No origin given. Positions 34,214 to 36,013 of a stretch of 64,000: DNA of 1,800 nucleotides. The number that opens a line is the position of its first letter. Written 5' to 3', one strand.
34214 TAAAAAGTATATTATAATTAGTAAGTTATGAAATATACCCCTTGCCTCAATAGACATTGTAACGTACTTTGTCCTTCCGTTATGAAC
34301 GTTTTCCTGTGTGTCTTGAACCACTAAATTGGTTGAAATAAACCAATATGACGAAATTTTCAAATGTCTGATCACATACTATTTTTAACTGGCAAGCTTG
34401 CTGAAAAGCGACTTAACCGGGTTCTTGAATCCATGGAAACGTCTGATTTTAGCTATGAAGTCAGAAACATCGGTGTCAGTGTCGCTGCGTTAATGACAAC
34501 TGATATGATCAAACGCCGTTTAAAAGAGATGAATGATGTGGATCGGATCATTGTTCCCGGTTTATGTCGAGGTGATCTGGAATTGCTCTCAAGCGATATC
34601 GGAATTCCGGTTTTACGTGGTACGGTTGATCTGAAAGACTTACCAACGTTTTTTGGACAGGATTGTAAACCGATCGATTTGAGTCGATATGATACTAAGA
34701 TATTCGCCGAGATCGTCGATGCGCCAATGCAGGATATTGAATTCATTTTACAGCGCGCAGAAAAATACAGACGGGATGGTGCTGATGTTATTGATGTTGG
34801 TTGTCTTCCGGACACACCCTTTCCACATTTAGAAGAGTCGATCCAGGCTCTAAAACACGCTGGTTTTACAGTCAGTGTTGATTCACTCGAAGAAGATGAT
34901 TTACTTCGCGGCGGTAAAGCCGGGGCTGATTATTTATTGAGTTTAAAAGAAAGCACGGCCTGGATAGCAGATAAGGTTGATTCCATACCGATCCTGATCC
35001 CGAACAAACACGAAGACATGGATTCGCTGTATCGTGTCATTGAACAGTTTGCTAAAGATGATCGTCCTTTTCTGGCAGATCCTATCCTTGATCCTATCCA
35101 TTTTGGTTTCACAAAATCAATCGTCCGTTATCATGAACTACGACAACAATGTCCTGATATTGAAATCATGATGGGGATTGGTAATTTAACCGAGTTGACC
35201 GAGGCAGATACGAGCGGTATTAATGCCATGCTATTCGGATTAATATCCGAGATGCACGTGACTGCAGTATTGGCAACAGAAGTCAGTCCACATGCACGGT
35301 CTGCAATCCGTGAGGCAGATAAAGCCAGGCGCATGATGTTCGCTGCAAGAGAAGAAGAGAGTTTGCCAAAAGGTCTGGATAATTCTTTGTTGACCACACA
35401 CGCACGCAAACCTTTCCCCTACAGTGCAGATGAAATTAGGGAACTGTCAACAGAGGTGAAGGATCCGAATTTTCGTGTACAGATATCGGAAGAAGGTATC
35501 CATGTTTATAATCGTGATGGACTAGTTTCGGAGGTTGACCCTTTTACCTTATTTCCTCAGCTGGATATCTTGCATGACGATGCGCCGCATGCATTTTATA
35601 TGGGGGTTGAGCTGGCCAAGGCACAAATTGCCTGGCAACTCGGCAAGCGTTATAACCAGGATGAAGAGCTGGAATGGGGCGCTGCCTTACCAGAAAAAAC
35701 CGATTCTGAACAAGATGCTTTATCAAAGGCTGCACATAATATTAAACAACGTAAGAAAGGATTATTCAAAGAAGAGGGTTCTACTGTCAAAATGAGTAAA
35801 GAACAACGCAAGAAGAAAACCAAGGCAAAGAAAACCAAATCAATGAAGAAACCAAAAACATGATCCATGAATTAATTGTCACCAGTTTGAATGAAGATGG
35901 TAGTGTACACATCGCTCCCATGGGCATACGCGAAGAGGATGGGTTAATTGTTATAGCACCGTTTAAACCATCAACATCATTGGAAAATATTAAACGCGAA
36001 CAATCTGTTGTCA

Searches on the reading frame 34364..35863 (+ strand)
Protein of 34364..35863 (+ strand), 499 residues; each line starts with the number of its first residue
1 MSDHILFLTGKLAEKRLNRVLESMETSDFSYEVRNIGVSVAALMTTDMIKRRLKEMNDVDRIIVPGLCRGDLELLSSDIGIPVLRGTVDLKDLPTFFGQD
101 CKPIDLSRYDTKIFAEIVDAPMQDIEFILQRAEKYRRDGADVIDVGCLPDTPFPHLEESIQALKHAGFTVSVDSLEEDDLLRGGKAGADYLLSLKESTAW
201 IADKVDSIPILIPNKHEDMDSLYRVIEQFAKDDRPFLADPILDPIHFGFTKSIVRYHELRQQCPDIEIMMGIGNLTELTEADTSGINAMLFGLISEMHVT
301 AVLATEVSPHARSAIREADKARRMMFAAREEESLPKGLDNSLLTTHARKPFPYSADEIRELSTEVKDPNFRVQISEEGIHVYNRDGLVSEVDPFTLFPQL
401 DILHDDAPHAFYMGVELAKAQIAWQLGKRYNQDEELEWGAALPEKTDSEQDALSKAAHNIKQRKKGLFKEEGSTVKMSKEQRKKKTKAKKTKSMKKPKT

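Call 44: search_protein_families(library=ncbifam, proteins=[window:34364-35863:+], max_evalue=1e-25)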
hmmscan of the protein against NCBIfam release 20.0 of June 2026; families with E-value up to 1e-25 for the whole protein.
window:34364-35863:+ (499 aa): 1 family
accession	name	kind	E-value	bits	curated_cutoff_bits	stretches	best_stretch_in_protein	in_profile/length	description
TIGR00284.1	TIGR00284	hypoth_equivalog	1.2e-62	212.1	256.65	1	112-436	153-497/497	dihydropteroate synthase-like protein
